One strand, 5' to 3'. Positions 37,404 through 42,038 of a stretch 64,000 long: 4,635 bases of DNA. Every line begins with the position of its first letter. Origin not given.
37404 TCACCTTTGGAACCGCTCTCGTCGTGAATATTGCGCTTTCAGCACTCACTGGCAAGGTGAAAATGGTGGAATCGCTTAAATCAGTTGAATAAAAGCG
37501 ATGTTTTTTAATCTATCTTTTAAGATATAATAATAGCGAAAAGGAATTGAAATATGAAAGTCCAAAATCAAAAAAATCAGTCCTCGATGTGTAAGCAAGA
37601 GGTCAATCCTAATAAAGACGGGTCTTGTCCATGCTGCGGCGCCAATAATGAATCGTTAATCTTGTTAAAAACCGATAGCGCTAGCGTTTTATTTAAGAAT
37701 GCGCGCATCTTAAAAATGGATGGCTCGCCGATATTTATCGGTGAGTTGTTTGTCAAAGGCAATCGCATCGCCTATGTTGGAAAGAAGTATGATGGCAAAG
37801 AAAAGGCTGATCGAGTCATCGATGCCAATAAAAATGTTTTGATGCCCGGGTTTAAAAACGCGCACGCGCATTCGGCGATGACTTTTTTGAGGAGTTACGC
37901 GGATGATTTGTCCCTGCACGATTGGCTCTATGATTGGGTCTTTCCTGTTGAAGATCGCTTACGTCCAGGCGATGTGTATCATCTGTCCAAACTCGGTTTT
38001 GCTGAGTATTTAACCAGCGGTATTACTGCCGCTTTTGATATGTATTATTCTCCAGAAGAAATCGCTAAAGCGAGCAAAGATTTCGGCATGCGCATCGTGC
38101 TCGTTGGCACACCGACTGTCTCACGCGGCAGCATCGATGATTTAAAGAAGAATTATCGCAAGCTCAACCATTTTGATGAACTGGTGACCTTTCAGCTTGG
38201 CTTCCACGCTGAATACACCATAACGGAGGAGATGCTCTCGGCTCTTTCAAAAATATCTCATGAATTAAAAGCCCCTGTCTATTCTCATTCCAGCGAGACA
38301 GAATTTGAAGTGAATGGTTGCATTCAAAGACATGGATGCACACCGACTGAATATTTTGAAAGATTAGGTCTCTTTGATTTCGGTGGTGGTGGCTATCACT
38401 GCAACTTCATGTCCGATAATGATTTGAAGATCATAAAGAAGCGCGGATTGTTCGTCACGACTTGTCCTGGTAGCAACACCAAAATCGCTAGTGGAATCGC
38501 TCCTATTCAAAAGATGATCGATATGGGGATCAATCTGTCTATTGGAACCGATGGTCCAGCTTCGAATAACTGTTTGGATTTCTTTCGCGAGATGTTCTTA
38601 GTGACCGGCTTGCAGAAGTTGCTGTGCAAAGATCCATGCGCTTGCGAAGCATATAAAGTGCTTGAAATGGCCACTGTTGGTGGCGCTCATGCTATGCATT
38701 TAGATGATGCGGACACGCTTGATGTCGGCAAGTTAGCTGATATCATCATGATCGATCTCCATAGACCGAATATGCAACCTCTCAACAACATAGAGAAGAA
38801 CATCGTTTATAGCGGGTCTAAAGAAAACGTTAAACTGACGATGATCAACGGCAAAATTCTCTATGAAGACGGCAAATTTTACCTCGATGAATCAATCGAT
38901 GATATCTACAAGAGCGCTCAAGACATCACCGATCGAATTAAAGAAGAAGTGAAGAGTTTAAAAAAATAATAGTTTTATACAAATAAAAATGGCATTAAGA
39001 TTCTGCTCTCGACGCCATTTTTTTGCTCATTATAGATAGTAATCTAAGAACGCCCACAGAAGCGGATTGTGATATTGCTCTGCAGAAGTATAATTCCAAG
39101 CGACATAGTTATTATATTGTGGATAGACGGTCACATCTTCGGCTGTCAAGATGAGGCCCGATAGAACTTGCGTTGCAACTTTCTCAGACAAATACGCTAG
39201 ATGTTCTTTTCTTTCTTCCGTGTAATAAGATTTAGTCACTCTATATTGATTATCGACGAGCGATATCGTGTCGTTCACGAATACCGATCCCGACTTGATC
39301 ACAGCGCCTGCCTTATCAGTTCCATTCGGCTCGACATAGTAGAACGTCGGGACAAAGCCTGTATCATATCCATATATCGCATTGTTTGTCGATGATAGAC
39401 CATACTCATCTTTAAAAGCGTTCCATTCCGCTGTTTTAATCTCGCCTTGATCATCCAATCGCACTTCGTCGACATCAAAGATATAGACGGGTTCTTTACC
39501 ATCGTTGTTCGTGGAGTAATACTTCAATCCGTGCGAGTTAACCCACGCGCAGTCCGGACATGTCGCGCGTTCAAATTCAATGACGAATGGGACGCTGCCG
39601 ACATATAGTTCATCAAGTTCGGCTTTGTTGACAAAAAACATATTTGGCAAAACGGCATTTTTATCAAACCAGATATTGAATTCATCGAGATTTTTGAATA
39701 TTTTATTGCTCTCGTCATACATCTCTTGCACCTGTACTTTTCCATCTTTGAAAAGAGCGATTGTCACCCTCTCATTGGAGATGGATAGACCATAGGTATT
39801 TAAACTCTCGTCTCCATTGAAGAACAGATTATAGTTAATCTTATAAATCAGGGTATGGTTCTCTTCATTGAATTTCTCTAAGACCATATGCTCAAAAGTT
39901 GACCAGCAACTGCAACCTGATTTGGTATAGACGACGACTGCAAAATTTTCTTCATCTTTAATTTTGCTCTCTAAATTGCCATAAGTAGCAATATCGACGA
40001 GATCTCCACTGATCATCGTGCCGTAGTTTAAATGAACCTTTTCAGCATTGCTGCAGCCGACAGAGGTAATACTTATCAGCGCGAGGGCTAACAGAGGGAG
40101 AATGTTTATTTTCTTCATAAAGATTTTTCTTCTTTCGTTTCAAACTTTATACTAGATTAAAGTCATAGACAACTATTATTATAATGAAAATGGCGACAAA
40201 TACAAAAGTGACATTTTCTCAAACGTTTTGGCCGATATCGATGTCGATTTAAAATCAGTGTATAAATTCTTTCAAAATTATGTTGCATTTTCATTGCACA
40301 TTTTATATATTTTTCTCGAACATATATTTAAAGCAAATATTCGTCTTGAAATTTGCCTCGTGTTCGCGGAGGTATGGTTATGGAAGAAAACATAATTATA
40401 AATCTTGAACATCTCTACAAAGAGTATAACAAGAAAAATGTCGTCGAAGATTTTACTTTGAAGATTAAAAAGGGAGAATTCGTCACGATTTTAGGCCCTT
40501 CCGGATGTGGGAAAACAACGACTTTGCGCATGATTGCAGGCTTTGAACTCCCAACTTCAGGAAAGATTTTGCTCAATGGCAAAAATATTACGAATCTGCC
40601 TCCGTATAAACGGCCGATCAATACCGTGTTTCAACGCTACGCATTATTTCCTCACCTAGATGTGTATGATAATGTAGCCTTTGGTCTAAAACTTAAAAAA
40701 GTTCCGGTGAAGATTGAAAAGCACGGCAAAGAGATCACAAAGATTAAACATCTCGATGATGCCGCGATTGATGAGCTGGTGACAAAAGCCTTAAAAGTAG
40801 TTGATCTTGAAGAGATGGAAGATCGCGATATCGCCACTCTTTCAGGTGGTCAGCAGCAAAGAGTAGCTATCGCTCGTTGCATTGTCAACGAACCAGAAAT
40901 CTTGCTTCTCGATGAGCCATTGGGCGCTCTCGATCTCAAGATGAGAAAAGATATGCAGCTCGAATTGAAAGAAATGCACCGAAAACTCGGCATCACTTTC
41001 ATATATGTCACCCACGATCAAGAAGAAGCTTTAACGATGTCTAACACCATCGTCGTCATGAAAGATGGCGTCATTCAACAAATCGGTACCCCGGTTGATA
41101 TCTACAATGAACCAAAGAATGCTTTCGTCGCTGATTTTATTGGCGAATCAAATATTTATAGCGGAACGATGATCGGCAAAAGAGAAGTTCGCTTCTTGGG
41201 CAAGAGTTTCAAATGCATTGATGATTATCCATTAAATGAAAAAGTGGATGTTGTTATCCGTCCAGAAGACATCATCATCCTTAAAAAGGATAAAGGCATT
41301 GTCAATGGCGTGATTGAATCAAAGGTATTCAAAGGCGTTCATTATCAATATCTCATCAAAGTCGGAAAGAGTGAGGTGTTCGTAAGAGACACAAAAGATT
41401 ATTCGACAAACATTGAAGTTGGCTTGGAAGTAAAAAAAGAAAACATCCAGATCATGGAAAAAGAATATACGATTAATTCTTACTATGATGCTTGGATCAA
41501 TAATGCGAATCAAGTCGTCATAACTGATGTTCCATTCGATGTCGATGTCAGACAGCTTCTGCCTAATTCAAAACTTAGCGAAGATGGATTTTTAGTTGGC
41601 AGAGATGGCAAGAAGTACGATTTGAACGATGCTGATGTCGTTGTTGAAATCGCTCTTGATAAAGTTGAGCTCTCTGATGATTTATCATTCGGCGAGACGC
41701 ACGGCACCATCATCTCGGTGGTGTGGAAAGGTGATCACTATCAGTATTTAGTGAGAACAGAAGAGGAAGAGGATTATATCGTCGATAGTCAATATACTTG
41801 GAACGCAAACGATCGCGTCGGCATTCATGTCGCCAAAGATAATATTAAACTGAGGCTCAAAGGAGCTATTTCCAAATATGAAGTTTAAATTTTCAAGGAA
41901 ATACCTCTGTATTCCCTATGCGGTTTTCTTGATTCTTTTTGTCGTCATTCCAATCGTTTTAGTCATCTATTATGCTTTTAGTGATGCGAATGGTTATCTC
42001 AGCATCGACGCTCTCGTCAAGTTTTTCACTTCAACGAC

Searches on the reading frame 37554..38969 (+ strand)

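Call 66: search_protein_families(library=pfam, proteins=[window:37554-38969:+], max_evalue=0.00001)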
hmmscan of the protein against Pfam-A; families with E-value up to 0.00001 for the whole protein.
window:37554-38969:+ (471 aa): 2 families
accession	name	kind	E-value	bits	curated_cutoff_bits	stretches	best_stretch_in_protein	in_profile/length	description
PF01979.26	Amidohydro_1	-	6.1e-58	197.1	25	1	95-436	1-345/345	Amidohydrolase family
PF07969.17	Amidohydro_3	-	2.3e-17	64.1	29.7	1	277-437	308-472/472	Amidohydrolase family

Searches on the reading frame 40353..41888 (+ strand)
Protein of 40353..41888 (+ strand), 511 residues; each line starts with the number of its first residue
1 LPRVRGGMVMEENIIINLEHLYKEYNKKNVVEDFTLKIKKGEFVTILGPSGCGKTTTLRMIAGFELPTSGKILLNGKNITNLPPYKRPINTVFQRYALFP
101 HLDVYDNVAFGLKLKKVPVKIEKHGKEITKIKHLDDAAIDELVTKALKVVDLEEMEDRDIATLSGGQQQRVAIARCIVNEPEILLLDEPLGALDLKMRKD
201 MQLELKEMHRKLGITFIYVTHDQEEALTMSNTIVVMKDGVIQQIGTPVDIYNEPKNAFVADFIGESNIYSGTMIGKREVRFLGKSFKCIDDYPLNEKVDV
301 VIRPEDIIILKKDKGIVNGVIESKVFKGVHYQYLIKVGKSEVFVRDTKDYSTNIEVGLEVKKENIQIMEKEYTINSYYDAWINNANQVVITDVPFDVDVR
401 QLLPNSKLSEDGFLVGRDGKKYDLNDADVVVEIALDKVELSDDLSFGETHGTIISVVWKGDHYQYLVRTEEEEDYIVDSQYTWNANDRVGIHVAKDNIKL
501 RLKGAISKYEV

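Call 66: search_protein_families(library=pfam, proteins=[window:40353-41888:+], max_evalue=0.00001)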
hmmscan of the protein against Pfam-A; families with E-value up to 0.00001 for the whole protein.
window:40353-41888:+ (511 aa): 2 families
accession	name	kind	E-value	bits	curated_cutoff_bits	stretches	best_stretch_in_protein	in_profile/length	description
PF00005.33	ABC_tran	-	8.3e-37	127.3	25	1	32-190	2-136/137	ABC transporter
PF08402.16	TOBE_2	-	1.2e-10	41.8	21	0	300-360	1-64/76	TOBE domain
